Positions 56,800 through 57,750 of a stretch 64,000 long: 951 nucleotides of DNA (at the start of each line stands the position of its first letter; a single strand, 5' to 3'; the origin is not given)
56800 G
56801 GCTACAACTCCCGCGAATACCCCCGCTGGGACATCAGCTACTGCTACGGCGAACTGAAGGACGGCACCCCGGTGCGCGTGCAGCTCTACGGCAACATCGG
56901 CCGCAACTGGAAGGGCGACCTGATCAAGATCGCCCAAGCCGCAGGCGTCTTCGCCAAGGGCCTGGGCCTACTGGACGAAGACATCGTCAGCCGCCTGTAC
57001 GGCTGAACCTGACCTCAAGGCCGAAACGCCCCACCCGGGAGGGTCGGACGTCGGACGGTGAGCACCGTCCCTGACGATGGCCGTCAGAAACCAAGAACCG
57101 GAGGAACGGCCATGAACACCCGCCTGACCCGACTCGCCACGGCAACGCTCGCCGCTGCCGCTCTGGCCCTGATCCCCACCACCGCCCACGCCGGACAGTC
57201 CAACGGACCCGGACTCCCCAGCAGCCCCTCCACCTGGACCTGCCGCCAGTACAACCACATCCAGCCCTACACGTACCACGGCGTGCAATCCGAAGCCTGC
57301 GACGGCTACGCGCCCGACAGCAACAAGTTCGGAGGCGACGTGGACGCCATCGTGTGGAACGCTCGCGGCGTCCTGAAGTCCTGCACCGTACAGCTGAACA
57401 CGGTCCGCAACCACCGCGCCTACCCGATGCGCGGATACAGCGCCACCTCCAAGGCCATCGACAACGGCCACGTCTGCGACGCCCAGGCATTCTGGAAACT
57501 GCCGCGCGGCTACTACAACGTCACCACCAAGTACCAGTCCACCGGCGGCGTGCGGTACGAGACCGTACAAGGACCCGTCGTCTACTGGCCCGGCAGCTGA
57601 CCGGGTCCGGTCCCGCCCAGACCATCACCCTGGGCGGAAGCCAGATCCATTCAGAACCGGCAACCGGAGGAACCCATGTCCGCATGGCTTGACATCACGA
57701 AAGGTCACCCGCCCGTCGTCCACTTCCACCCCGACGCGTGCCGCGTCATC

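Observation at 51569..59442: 7.6 kb opposite-strand accessory block splits the virion-structure operon between capsid and head-tail genes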

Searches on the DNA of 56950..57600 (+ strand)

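Call 71: search_rna_families(source=window, start=56950, end=57150, threshold=evalue, max_evalue=1, show_alignments=2)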
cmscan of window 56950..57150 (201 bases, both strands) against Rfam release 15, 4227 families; matches with E-value up to 1: 2.
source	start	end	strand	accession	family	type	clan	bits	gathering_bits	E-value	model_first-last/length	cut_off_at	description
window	57019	57089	+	RF02276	Hammerhead_II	Gene; ribozyme;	CL00010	27.6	37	0.00063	1-66/66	no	Hammerhead ribozyme (type II)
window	56982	57078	-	RF01385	isrA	Gene; sRNA;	-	14.4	51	0.48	1-129/129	no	isrA Hfq binding RNA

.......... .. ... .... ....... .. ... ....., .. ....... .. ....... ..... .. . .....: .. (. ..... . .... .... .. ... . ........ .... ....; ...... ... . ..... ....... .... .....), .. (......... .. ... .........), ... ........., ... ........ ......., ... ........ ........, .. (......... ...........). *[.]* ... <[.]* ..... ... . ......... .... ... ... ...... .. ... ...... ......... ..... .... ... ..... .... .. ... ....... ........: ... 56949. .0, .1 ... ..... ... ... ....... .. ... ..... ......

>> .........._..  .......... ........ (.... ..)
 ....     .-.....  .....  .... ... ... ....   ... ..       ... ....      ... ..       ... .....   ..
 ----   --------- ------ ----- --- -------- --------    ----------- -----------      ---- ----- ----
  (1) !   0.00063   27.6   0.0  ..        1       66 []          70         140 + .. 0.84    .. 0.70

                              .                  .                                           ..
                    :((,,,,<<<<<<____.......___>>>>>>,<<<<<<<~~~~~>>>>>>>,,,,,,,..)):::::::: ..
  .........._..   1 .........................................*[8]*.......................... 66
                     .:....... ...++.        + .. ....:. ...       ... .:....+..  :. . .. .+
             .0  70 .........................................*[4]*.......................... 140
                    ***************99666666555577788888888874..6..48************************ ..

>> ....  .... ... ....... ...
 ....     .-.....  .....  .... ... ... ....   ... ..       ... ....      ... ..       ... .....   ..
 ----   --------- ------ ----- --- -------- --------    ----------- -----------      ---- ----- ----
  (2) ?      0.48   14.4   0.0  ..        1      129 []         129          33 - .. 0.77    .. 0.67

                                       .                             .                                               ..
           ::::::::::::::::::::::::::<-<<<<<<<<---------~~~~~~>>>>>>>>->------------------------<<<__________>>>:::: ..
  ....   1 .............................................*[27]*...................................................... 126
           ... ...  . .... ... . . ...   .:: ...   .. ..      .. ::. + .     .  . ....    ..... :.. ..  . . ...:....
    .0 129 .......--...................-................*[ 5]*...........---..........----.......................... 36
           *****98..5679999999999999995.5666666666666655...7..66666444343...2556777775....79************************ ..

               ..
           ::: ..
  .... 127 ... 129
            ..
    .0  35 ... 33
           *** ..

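Call 79: search_rna_families(sources=[L082, L080, L081, L077, L054], threshold=evalue, max_evalue=1, show_alignments=4)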
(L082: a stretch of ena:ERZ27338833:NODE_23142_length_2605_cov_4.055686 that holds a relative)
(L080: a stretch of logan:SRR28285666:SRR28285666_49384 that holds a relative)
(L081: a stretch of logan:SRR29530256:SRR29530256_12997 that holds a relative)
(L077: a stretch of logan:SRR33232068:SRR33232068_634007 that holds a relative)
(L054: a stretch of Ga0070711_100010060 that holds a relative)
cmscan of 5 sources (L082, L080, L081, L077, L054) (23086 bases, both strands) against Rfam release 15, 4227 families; matches with E-value up to 1: 8.
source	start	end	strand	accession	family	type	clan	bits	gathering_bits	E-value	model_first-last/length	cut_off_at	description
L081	2409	2530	-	RF00514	His_leader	Cis-reg; leader;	-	39.9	49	0.0025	1-126/126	no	Histidine operon leader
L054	4527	4597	-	RF02276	Hammerhead_II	Gene; ribozyme;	CL00010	32.6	37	0.0036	1-66/66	no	Hammerhead ribozyme (type II)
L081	2336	2450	+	RF00506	Thr_leader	Cis-reg; leader;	-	29.7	55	0.057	1-118/118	no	Threonine operon leader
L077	2068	2137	+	RF02276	Hammerhead_II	Gene; ribozyme;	CL00010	29.5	37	0.024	1-66/66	no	Hammerhead ribozyme (type II)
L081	366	430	+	RF02276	Hammerhead_II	Gene; ribozyme;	CL00010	28.7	37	0.039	1-66/66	no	Hammerhead ribozyme (type II)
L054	4139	4210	-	RF01668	P10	Gene; sRNA;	-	26.7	37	0.007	1-72/72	no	Pseudomonas sRNA P10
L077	2453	2508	+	RF01668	P10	Gene; sRNA;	-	22.5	37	0.15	1-72/72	no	Pseudomonas sRNA P10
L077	4333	4461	+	RF02424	Bp2_287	Gene; sRNA;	-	22.3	70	0.28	1-174/174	no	Burkholderia sRNA Bp2_Cand287_SIPHT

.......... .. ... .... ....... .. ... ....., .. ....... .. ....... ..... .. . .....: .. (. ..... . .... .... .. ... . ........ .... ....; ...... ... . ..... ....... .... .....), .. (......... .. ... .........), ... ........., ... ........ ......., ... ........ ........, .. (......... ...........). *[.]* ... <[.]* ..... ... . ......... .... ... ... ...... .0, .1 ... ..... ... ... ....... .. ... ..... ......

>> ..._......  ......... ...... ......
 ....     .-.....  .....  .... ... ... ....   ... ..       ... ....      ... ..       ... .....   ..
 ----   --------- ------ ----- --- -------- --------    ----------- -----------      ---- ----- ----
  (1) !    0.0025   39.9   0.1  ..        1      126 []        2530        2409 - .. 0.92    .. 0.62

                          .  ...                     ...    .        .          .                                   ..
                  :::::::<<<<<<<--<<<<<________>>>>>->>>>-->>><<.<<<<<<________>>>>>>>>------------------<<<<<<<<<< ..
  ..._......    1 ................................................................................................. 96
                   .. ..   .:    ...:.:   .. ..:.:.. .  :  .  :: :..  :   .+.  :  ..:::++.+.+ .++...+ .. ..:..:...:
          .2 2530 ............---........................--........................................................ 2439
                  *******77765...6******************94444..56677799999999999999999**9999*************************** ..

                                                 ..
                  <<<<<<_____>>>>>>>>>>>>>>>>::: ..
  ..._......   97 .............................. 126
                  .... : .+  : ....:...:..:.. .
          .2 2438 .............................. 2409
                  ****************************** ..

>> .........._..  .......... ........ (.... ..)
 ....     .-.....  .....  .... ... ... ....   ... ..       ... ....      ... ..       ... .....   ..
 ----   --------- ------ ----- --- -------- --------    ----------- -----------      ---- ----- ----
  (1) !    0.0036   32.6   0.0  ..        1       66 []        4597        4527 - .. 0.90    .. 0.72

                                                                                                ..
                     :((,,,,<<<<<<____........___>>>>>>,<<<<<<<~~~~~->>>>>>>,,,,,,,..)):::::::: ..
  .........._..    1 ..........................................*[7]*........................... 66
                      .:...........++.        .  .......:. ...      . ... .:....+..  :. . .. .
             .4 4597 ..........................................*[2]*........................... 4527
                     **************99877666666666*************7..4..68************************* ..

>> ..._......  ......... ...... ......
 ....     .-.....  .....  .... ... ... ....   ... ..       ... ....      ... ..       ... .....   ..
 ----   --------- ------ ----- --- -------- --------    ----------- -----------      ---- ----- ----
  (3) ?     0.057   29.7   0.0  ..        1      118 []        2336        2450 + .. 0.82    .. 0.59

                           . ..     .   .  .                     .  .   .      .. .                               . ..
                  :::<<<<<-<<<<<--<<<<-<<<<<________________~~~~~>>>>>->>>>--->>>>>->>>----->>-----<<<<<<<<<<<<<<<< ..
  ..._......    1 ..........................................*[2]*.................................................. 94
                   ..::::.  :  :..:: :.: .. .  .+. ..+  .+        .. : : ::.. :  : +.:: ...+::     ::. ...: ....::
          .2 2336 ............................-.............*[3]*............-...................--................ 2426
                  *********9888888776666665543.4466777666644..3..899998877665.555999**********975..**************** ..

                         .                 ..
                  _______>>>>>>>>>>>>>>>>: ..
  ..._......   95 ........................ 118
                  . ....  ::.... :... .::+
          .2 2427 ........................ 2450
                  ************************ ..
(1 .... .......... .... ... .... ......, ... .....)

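Call 87: build_rna_model(alignment_id=A4, structure=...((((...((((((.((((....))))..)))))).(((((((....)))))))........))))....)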
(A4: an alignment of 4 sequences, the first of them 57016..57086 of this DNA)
Model R1 built from alignment A4 (4 sequences, 72 columns); structure: as given.
model positions 70; base pairs 21; branch points 1; effective number of sequences 1.14; information 0.805 bits per position. Calibrated on 0.2 Mb of random sequence (short: E-values are rough).
structure used (alignment columns):
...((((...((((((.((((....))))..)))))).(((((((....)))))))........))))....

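Call 89: search_with_rna_model(model_id=R1, sources=[window, L001, L002, L003, L004, L005, L006, L008, L009, L010, L011, L012, L013, L015, L016, L018, L020, L024, L025, L026, L028, L029, L030, L031, L037, L039, L040, L041, L043, L044, L045, L047, L049, L050, L051, L052, L053, L054, L057, L058, L062, L067, L073, L074, L076, L077, L079, L081, L082], max_evalue=1, make_alignment=true, show_alignments=6)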
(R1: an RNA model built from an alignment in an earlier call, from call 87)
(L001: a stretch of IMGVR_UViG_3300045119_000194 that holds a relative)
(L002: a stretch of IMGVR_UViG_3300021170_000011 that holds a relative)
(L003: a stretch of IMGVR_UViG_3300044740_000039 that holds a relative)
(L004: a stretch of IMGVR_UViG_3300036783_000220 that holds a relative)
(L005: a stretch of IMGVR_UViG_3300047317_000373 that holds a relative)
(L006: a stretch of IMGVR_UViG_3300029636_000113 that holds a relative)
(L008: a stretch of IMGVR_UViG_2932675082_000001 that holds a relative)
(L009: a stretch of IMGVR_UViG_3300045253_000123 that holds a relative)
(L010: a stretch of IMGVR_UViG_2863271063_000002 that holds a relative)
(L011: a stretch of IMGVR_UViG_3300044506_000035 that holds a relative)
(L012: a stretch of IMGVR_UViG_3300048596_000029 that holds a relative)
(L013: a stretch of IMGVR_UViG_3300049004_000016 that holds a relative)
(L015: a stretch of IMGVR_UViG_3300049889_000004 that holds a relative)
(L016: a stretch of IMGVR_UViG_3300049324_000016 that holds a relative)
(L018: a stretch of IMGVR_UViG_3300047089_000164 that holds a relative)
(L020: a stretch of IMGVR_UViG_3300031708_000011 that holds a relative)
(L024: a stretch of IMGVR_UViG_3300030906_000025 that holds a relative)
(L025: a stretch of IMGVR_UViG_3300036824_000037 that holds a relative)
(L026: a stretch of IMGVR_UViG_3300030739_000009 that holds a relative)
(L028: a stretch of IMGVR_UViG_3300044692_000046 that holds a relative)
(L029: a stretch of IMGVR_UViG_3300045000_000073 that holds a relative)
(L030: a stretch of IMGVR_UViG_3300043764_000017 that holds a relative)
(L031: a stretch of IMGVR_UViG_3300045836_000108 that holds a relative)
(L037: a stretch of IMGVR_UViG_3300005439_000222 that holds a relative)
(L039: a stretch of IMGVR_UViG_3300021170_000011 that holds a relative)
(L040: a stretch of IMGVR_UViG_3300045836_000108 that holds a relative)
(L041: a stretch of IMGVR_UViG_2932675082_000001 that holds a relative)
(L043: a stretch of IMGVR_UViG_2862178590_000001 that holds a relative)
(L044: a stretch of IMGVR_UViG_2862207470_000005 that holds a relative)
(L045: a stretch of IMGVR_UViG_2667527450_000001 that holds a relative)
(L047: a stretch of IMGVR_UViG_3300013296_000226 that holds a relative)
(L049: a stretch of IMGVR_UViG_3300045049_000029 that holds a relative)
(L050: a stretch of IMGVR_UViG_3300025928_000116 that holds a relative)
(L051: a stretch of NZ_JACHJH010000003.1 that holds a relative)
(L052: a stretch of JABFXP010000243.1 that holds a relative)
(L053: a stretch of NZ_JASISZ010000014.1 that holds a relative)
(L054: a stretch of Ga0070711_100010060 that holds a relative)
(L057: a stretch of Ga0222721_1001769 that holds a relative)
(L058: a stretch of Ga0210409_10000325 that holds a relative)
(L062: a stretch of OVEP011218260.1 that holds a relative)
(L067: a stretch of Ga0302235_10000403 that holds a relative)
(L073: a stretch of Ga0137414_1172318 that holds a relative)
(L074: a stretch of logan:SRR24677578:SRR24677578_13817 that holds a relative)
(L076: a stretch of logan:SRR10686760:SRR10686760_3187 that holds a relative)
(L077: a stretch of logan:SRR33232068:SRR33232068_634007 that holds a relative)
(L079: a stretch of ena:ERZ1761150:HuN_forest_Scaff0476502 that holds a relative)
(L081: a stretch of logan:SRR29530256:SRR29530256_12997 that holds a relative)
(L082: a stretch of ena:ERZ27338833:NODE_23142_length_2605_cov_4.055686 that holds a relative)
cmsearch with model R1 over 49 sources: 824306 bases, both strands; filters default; matches with E-value up to 1: 16.
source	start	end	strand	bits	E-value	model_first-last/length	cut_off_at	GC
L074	15048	15117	+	105.3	4.8e-26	1-70/70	no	0.74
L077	2065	2134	+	103.3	1.8e-25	1-70/70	no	0.71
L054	4530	4600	-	101.2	6.9e-25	1-70/70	no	0.7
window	57016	57086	+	98.1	5.3e-24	1-70/70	no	0.7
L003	4876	4945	+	18.6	0.11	1-70/70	no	0.7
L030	1647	1697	+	18.1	0.16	11-60/70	no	0.71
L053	388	470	-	17.9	0.19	1-70/70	no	0.71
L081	364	427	+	16.7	0.39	1-70/70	no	0.67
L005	17496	17558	-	16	0.61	1-70/70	no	0.67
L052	14590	14619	-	15.9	0.65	1-70/70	no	0.63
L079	6060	6130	-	15.8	0.7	1-70/70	no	0.61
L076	16358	16421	+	15.8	0.72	1-70/70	no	0.69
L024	4330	4422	+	15.3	0.96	1-70/70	no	0.68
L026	4330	4422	+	15.3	0.96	1-70/70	no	0.68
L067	4330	4422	+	15.3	0.96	1-70/70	no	0.68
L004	7355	7432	-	15.3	0.99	1-70/70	no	0.76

Alignment A5: 16 matches aligned to the model, 133 columns, each read 5' to 3' on its own strand. Consensus structure (alignment columns), stored with it:
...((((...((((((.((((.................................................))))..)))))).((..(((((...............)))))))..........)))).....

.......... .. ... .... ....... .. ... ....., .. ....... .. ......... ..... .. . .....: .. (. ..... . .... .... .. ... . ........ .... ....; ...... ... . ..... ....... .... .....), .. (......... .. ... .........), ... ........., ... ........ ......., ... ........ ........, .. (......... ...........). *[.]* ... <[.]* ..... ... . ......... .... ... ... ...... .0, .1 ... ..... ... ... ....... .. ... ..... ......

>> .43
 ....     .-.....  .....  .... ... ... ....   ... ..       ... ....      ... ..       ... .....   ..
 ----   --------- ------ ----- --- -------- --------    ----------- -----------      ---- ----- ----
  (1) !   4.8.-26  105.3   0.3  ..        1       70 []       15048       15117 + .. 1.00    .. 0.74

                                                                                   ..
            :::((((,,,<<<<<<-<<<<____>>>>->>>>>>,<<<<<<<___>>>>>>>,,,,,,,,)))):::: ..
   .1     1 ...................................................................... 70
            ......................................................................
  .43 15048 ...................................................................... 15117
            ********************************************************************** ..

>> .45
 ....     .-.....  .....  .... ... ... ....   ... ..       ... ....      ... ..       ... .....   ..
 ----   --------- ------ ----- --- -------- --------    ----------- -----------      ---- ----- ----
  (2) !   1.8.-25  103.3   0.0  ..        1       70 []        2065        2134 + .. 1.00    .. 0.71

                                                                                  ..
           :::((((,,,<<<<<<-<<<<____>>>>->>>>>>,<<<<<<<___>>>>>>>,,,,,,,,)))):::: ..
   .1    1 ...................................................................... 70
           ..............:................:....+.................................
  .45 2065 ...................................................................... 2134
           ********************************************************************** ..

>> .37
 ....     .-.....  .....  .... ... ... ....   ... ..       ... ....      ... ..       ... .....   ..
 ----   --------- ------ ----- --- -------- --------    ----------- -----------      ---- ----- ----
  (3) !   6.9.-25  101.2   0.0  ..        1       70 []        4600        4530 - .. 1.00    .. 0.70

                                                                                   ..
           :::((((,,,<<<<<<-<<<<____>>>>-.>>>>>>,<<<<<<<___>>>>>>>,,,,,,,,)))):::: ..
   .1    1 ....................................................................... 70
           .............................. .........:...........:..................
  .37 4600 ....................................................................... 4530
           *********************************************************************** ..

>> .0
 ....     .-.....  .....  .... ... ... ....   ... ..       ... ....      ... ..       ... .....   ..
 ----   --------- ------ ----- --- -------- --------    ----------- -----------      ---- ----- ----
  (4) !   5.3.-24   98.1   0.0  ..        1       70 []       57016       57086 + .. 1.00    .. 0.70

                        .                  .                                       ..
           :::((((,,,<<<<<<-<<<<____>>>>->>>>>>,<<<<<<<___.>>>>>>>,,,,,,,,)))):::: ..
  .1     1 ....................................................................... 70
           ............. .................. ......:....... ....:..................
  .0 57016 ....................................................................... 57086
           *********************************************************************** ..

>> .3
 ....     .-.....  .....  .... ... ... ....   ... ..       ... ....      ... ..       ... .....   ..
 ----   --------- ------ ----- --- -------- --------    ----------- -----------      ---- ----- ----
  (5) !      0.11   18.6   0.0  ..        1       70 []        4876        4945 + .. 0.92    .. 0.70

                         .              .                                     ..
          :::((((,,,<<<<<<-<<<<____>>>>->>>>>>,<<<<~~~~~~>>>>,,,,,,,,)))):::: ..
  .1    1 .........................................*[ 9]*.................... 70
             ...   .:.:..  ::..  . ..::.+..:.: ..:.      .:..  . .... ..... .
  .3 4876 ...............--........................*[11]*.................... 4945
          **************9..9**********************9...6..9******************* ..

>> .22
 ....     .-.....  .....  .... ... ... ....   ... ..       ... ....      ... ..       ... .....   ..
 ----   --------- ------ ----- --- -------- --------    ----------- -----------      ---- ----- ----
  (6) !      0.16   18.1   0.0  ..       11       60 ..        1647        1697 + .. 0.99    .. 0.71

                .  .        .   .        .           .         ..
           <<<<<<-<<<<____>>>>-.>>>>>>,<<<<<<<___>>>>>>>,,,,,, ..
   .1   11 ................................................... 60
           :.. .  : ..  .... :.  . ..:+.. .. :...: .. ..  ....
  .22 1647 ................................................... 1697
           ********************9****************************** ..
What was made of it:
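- Tried and rejected: It scored L081 at only 16.7 bits (call 89).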
